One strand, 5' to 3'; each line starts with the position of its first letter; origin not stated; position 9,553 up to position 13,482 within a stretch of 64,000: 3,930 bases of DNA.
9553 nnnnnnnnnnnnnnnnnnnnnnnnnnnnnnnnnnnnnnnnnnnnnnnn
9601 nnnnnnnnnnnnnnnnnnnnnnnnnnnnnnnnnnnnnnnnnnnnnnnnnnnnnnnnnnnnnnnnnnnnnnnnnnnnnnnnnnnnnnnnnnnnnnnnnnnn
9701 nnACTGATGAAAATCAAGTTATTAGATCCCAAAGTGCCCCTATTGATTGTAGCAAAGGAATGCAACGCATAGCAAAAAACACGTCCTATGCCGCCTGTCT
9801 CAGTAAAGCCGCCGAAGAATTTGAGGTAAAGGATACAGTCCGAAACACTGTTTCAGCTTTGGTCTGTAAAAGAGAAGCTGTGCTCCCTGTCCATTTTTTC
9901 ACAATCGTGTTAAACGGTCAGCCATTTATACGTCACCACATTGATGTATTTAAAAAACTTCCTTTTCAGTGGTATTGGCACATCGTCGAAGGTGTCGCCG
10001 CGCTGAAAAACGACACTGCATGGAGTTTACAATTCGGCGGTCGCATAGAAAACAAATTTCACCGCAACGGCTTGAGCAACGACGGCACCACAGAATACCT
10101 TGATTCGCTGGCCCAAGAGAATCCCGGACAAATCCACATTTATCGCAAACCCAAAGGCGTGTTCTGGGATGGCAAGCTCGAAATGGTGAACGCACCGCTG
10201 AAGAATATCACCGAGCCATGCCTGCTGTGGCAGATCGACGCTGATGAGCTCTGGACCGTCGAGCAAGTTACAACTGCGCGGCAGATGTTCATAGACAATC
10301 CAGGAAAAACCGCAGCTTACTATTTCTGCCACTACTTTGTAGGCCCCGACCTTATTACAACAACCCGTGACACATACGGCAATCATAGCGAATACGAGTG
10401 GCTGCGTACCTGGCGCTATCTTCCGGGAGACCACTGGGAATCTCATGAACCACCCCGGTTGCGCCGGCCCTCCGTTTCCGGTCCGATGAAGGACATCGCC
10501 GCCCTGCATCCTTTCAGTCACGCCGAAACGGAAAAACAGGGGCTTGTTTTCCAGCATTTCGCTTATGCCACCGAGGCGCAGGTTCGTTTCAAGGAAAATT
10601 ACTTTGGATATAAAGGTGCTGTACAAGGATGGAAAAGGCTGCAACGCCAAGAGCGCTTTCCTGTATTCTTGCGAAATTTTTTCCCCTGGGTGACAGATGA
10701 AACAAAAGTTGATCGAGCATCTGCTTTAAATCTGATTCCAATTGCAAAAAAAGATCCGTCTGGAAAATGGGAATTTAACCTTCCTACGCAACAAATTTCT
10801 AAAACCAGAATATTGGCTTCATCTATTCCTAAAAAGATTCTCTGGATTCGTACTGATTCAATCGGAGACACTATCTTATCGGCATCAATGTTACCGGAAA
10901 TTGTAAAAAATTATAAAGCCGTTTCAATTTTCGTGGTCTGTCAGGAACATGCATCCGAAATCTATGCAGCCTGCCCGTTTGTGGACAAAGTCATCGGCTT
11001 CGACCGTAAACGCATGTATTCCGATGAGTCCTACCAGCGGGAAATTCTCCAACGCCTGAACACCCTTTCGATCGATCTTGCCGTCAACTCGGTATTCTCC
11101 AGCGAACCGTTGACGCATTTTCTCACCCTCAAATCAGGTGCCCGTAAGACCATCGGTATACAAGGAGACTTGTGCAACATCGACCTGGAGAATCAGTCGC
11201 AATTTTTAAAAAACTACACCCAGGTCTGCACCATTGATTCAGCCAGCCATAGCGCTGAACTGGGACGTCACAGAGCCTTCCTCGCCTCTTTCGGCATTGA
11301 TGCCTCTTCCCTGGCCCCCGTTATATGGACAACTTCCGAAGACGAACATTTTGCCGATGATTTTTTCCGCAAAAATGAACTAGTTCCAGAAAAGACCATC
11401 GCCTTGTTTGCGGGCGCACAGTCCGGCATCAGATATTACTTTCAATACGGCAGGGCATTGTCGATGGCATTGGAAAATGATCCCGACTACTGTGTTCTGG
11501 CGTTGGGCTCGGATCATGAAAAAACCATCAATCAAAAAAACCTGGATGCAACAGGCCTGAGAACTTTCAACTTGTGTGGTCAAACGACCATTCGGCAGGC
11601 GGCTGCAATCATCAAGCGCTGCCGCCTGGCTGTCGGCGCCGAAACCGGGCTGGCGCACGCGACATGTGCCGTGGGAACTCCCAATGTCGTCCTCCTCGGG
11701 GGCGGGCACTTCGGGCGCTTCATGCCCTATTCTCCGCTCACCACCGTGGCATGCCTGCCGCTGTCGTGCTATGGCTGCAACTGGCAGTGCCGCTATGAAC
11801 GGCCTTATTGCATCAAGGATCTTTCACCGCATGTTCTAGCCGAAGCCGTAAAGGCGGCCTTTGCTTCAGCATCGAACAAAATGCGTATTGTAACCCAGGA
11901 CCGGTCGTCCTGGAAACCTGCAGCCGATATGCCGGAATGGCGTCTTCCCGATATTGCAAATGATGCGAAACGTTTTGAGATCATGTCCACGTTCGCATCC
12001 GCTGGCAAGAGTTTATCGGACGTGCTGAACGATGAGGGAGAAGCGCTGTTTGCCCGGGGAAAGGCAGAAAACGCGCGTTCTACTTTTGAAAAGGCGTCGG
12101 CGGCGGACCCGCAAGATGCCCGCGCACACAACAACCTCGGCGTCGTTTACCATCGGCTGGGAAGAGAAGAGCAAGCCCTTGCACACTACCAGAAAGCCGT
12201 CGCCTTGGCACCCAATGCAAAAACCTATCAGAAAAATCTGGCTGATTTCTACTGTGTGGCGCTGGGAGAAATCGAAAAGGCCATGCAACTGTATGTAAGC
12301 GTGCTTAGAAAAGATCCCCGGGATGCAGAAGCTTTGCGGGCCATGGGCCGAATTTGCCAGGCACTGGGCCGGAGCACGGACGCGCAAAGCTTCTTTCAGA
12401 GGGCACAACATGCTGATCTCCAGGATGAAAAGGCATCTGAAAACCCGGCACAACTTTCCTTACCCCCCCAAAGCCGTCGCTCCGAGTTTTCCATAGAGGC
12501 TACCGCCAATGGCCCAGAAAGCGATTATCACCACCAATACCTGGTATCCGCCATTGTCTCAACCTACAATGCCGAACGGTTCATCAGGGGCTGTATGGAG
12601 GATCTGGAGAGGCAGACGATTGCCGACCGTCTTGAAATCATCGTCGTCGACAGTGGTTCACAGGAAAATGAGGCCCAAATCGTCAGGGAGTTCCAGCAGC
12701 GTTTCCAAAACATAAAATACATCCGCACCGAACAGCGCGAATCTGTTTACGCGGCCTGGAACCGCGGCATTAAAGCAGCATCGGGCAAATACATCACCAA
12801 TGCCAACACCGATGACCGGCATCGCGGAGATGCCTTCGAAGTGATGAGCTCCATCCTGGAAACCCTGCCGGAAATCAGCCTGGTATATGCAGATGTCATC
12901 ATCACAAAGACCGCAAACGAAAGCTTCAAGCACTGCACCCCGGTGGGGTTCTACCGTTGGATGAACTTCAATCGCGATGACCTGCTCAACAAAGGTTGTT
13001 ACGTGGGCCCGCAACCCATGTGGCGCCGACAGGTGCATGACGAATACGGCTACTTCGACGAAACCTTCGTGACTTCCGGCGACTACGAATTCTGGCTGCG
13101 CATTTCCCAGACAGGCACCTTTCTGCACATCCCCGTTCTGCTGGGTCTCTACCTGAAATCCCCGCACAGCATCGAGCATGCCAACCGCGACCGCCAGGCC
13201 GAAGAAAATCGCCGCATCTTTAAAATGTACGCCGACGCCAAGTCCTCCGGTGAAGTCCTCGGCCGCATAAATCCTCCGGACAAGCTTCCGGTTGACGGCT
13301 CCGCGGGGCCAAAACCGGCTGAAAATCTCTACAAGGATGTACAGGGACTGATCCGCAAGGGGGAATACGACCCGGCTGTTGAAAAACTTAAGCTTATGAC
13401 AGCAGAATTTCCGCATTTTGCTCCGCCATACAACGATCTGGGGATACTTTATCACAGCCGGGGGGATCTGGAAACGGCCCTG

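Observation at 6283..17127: One uninterrupted 10.8-kb ORF fusing a radical SAM enzyme, seven glycosyltransferase domains and four TPR blocks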

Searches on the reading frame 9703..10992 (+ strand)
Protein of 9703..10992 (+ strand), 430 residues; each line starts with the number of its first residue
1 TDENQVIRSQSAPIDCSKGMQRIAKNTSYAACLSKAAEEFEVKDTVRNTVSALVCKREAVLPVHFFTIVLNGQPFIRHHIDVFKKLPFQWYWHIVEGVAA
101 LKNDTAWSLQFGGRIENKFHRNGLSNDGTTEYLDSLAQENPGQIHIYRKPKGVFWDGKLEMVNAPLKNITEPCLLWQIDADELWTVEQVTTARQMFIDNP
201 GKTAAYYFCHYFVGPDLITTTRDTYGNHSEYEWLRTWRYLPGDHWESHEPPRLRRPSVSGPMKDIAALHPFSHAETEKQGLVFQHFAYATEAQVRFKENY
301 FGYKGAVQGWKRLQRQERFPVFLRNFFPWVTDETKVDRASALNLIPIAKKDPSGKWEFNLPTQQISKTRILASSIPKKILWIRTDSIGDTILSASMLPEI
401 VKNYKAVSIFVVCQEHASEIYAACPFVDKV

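Call 8: search_protein_families(library=pfam, proteins=[window:9703-10992:+], max_evalue=0.01)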
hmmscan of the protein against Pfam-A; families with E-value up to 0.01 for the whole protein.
window:9703-10992:+ (430 aa): 0 families

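Call 16: search_protein_families(library=ncbifam, proteins=[window:9703-10992:+], max_evalue=0.001)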
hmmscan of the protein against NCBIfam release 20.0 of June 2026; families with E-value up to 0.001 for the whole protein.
window:9703-10992:+ (430 aa): 1 family
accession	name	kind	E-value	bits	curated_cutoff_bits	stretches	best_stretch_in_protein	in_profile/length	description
TIGR02193.1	heptsyl_trn_I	equivalog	0.00059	19.2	185.3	1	378-430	1-53/320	lipopolysaccharide heptosyltransferase I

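Call 26: search_solved_structures(query=window:9703-10992:+, max_evalue=1)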
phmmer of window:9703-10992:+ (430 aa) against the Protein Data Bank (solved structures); distinct sequences matched with E-value up to 1: 0.

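Call 27: find_homologous_proteins(query=window:9733-10962:+, max_evalue=0.00001)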
Query window:9733-10962:+ (410 aa): 704 proteins with E <= 0.00001 among 2883 candidates; the best 120 are listed.
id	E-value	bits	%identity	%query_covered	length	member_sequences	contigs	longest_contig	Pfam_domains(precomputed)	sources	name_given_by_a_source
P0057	7.4e-142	491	58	88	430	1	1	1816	-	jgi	-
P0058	2.8e-141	489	59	88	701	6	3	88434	PF01075.24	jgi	jgi:ADP-heptose:LPS heptosyltransferase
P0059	3.8e-139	482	57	89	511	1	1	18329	-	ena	-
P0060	2.4e-135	470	54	88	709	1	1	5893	PF05050.20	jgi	jgi:ADP-heptose:LPS heptosyltransferase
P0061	2.4e-133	463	54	89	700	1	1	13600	PF01075.24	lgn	-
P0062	8.4e-132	458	61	78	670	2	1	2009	PF00534.27,PF13439.13,PF13692.13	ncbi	ncbi:MAG TPA: glycosyltransferase family 1 protein, partial [Candidatus Obscuribacterales bacterium]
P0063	1.7e-131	457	53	92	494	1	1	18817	-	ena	-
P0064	1.8e-131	457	55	86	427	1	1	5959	-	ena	-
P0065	6.2e-129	448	62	73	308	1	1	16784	-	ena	-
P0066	8.7e-129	448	54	90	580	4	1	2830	-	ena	-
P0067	4.4e-128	446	58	82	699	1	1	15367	PF01075.24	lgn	-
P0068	5.3e-128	445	54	88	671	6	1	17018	PF01075.24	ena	-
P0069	1.4e-127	444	61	72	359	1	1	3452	-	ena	-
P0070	1.5e-127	444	62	73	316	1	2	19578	-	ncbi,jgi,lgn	jgi:hypothetical protein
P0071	1.6e-126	441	58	76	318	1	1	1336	-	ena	-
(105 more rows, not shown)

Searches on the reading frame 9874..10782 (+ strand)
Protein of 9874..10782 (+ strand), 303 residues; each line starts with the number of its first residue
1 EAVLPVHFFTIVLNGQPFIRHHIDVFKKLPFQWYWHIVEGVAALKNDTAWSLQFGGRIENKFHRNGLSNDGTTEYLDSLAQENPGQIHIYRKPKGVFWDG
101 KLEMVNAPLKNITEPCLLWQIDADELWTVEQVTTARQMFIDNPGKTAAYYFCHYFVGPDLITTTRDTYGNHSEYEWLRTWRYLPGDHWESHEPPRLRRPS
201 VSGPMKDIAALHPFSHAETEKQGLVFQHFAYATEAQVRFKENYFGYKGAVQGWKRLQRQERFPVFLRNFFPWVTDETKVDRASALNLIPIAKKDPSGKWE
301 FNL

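Call 33: search_solved_structures(query=A1, max_evalue=10)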
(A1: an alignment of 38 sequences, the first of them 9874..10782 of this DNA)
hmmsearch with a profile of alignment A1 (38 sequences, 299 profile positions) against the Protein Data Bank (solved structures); distinct sequences matched with E-value up to 10: 0.

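Call 45: predict_structure(alignment_id=A1)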
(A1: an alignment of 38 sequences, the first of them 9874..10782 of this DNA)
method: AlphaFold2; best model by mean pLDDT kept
length: 303 residues; sequences in the alignment: 38
mean_pLDDT: 96.6   pTM: 0.92
mean pLDDT of the five models: 96.6, 96.3, 96.0, 95.6, 95.1
residues with pLDDT >= 90: 292; 70-90: 9; 50-70: 2; < 50: 0
segments of 3 or more residues with pLDDT < 50: none
pLDDT, mean of each block of 10 residues (from residue 1): 89 97 98 98 92 95 97 98 98 97 97 98 98 98 98 98 97 96 97 94 93 98 98 96 97 98 98 97 98 95 86
secondary structure, 60 per line:
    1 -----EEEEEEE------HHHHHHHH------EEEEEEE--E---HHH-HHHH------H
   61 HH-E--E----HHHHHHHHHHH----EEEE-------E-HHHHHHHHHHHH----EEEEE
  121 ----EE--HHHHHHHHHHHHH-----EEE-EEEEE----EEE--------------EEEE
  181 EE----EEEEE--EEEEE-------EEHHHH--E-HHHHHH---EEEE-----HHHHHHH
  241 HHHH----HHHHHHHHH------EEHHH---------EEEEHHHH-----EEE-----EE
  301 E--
elements in order: E6-12 H19-26 E33-39 H50-53 H72-82 E87-90 H100-111 E116-120 H129-141 E147-149 E151-155 E160-162 E177-182 E187-191 E194-198 H208-211 H216-221 E225-228 H234-244 H249-257 E278-281 H282-285 E291-293 E299-301

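Call 48: fold_search(model_id=the predicted structure, library=pdb)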
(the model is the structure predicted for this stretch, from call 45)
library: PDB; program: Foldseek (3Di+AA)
matches with E <= 10: 912; with E <= 0.001: 109
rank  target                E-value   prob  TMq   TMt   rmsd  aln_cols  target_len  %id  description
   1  7msp_A                1.7e-06  1.00  0.44  0.41   6.3       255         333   13  SunS glycosin S-glycosyltransferase (released 2022-04-13)
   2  7msp_B                1.9e-06  1.00  0.44  0.41   6.3       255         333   12  SunS glycosin S-glycosyltransferase (released 2022-04-13)
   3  5hea_A                4.1e-06  1.00  0.40  0.44   9.8       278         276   10  CgT structure in hexamer (released 2016-08-31)
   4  2z86_B                5.6e-06  1.00  0.45  0.25  11.7       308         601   12  Crystal structure of chondroitin polymerase from Escherichia coli strain K4 (K4CP) complexed with UDP-GlcUA and UDP (released 2008-09-16)
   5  5tzi                  8.0e-06  1.00  0.39  0.35   6.0       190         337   11  Crystal structure of S. aureus TarS 1-349 (released 2017-01-04)
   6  6p61_C                1.0e-05  1.00  0.34  0.52   4.0       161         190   15  Structure of a Glycosyltransferase from Leptospira borgpetersenii serovar Hardjo-bovis (strain JB197) (released 2019-07-10)
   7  8vxh_A                1.4e-05  1.00  0.37  0.36   5.0       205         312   15  Cryo-EM Structure of the Glycosyltransferase ArnC from Salmonella enterica in the Apo State Determined on Talos Arctic (released 2025-02-05)
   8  6p61_A                1.6e-05  1.00  0.34  0.51   4.4       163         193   15  Structure of a Glycosyltransferase from Leptospira borgpetersenii serovar Hardjo-bovis (strain JB197) (released 2019-07-10)
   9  6yv7_B                1.9e-05  1.00  0.44  0.39  10.7       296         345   16  Mannosyltransferase PcManGT from Pyrobaculum calidifontis (released 2020-07-22)
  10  7msn_B                2.2e-05  1.00  0.45  0.34   4.7       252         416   11  SunS glycosin S-glycosyltransferase (released 2022-04-13)
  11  6yv7_A                3.2e-05  1.00  0.40  0.36   7.9       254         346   14  Mannosyltransferase PcManGT from Pyrobaculum calidifontis (released 2020-07-22)
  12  9nyd_C                3.4e-05  1.00  0.30  0.30   5.0       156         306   14  Cryo-EM structure of the glycosyltransferase GtrB in the pre-catalysis and product-bound state (released 2025-12-17)
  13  9nyd_B                3.6e-05  1.00  0.32  0.32   4.2       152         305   14  Cryo-EM structure of the glycosyltransferase GtrB in the pre-catalysis and product-bound state (released 2025-12-17)
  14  9nyc_A                3.6e-05  1.00  0.30  0.29   5.3       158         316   14  Cryo-EM structure of the glycosyltransferase GtrB in the substrate-bound state (released 2025-12-17)
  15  5j49_A                3.6e-05  0.99  0.30  0.31  13.1       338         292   10  Crystal structure of UDP-glucose pyrophosporylase / UTP-glucose-1-phosphate uridylyltransferase from Burkholderia xeno (released 2016-05-04)
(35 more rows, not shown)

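Call 67: search_protein_representatives(alignment_id=A1)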
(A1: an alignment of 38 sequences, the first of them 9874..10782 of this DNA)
Query: 38 sequences, 299 profile positions. Proteins with E-value up to 0.001 (for the whole library): 1018; up to 1e-10: 801; up to 1e-30: 468. The best 150 are listed.
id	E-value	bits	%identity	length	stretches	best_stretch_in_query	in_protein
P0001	1.3e-149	513.8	-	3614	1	4-297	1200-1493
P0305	4.8e-148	508.6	-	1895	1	3-297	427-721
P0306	1.2e-146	504.0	-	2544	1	4-295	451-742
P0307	3.6e-146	502.5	-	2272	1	4-295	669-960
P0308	7.3e-146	501.5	-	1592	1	2-296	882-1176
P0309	2.3e-145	499.8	-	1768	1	3-295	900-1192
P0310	2.9e-145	499.5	-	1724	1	3-297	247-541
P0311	6.0e-145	498.5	-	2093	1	4-294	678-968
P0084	4.7e-144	495.6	-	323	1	3-296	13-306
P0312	5.2e-144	495.4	-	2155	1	3-297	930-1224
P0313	1.5e-143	493.9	-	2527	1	4-296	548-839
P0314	1.8e-143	493.6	-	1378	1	2-295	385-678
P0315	3.2e-143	492.8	-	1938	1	4-296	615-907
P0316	8.1e-143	491.5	-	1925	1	3-295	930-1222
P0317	8.8e-143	491.4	-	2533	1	3-295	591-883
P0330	6.7e-141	485.2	-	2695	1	3-295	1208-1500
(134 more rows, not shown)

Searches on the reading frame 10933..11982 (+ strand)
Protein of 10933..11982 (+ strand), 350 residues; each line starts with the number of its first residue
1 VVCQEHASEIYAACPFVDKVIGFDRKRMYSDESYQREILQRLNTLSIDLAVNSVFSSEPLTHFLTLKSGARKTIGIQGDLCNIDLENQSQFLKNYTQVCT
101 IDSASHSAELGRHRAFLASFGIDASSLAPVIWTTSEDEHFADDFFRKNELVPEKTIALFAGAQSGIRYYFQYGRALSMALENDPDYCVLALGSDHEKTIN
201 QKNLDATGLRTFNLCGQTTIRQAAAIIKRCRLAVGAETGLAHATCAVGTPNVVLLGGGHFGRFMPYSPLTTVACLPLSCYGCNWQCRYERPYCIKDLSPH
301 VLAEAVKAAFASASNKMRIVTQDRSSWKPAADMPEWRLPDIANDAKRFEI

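Call 8: search_protein_families(library=pfam, proteins=[window:10933-11982:+], max_evalue=0.01)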
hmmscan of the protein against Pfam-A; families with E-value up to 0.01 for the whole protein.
window:10933-11982:+ (350 aa): 1 family
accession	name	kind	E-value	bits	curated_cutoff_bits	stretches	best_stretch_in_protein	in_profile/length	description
PF01075.23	Glyco_transf_9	-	3.1e-16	59.9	22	1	113-283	69-237/247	Glycosyltransferase family 9 (heptosyltransferase)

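Call 16: search_protein_families(library=ncbifam, proteins=[window:10933-11982:+], max_evalue=0.001)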
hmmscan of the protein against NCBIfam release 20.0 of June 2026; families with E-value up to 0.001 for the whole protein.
window:10933-11982:+ (350 aa): 6 families
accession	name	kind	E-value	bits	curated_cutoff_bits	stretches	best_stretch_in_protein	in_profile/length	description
TIGR02195.1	heptsyl_trn_II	equivalog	8.3e-15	54.7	134.6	1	150-307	170-335/339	lipopolysaccharide heptosyltransferase II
TIGR02193.1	heptsyl_trn_I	equivalog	8.6e-08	31.8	185.3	1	2-268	35-294/320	lipopolysaccharide heptosyltransferase I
TIGR02201.1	heptsyl_trn_III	equivalog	5.5e-07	28.9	170.2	1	175-267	204-298/344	putative lipopolysaccharide heptosyltransferase III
NF008162.0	PRK10916.1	equivalog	7.3e-06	25.4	569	1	175-259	204-291/348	ADP-heptose--LPS heptosyltransferase RfaF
NF008204.0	PRK10964.1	equivalog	4.7e-05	22.7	437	1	127-257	152-281/322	lipopolysaccharide heptosyltransferase RfaC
NF007742.0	PRK10422.1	equivalog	0.00011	21.1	467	1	209-267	242-300/352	lipopolysaccharide core heptosyltransferase RfaQ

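Call 50: search_solved_structures(query=window:10963-11982:+, max_evalue=0.01)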
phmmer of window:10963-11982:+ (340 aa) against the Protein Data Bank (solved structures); distinct sequences matched with E-value up to 0.01: 1.
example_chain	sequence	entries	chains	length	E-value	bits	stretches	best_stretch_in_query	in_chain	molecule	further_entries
1psw_A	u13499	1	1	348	0.001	21.5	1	148-248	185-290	ADP-HEPTOSE LPS HEPTOSYLTRANSFERASE II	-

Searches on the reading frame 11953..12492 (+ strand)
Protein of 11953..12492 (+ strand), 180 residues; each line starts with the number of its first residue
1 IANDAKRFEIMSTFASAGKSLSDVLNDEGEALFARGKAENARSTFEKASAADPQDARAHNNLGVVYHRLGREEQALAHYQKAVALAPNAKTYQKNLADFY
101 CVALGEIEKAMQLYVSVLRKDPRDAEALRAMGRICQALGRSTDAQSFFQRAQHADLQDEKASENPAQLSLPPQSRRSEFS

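Call 8: search_protein_families(library=pfam, proteins=[window:11953-12492:+], max_evalue=0.01)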
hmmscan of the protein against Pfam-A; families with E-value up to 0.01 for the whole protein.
window:11953-12492:+ (180 aa): 28 families (the best 25 are shown)
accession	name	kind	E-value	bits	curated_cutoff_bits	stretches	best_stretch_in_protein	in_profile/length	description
PF13414.12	TPR_11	-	1.2e-21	76.6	26.8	2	29-70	1-42/42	TPR repeat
PF07719.23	TPR_2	-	9.6e-21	72.6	27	2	56-88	1-33/34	Tetratricopeptide repeat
PF00515.34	TPR_1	-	8.5e-19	67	27.8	1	56-88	1-33/34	Tetratricopeptide repeat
PF13424.12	TPR_12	-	1.2e-17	64.3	30.1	2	24-87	5-76/77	Tetratricopeptide repeat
PF13431.12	TPR_17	-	3.5e-17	61.6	24.4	2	45-76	2-33/34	Tetratricopeptide repeat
PF13432.12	TPR_16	-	8.4e-17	61.7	32.7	2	27-89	2-64/65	Tetratricopeptide repeat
PF14559.12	TPR_19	-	2.6e-16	60.1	25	2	32-94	1-63/68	Tetratricopeptide repeat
PF13181.12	TPR_8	-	2.8e-16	58.7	25.7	1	56-88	1-33/34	Tetratricopeptide repeat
PF13428.12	TPR_14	-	4.4e-15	55.1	23.5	3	100-134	10-44/44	Tetratricopeptide repeat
PF13176.12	TPR_7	-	2.5e-13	49.4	27.9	1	58-88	1-31/36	Tetratricopeptide repeat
PF07721.20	TPR_4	-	4.7e-10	39.6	27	1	56-80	1-25/26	Tetratricopeptide repeat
PF23914.1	TPR_CcmH_CycH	-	7e-09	36.2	42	1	51-153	45-149/158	Cytochrome c-type biogenesis protein H TPR domain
PF03704.23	BTAD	-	7.2e-08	33.3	22.1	1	23-84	63-124/146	Bacterial transcriptional activator domain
PF13174.12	TPR_6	-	1.2e-07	32.3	26.3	0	62-88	6-32/33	Tetratricopeptide repeat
PF04733.20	Coatomer_E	-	1.4e-05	25.1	21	0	101-146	211-256/290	Coatomer epsilon subunit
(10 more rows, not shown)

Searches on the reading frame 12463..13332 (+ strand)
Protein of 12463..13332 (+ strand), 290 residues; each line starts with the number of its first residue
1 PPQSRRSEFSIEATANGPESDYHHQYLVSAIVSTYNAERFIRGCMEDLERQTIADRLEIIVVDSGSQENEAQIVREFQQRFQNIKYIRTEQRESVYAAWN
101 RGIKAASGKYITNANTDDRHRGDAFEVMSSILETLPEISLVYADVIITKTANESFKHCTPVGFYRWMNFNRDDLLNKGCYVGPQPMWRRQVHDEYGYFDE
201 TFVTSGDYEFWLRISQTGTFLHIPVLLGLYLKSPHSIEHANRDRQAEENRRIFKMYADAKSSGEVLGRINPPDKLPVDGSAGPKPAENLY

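Call 8: search_protein_families(library=pfam, proteins=[window:12463-13332:+], max_evalue=0.01)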
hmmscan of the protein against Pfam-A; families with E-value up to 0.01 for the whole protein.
window:12463-13332:+ (290 aa): 3 families
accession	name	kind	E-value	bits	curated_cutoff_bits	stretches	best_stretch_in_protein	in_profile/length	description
PF00535.33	Glycos_transf_2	-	9.6e-26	91.1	23.3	1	29-194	1-166/168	Glycosyl transferase family 2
PF10111.15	Glyco_tranf_2_2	-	8.8e-13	48.8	27.3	1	45-227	16-213/276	Glycosyltransferase like family 2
PF13641.12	Glyco_tranf_2_3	-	2.1e-07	31.6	27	1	28-218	3-198/230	Glycosyltransferase like family 2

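Call 29: search_solved_structures(query=window:12520-13330:+, max_evalue=0.001)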
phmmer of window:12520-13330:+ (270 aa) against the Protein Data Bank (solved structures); distinct sequences matched with E-value up to 0.001: 21.
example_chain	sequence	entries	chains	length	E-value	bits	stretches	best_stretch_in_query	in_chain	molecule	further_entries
2z87_A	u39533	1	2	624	6.2e-24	87.7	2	8-207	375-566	Chondroitin synthase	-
2z86_A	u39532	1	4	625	6.2e-24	87.7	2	8-207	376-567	Chondroitin synthase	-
5hea_A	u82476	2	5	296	8.7e-12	47.9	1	8-100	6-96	Putative glycosyltransferase (GalT1)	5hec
6p61_A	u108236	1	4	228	1.6e-11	47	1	7-140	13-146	Glycosyltransferase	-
3bcv_A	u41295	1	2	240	5.5e-11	45.3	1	9-113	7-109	Putative glycosyltransferase protein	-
1h7l_A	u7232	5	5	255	1.4e-08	37.4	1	9-208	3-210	SPORE COAT POLYSACCHARIDE BIOSYNTHESIS PROTEIN SPSA | PROTEIN (SPORE COAT POLYSACCHARIDE BIOSYNTHESIS PROTEIN SPSA)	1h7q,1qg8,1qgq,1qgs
9omm_A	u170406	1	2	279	5.6e-07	32.2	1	7-110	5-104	Glycosyltransferase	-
9omh_A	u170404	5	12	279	5.6e-07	32.1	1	7-110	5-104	Glycosyltransferase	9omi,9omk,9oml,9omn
9omj_A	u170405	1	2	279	7.7e-07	31.7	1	9-110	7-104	Glycosyltransferase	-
8vh7_A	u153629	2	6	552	6.4e-06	28.7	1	8-113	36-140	Heparosan synthase B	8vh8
8viw_A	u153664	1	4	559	6.6e-06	28.6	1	8-113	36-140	Heparosan synthase B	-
5tze_C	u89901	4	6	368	1.2e-05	27.7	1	10-105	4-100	Glycosyl transferase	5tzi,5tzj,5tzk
3l7m_A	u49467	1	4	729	2.6e-05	26.7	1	10-100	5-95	Teichoic acid biosynthesis protein F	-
3l7j_A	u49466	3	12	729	2.9e-05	26.5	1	10-100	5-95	Teichoic acid biosynthesis protein F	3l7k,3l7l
3l7i_A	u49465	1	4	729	2.9e-05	26.5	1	10-100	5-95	Teichoic acid biosynthesis protein F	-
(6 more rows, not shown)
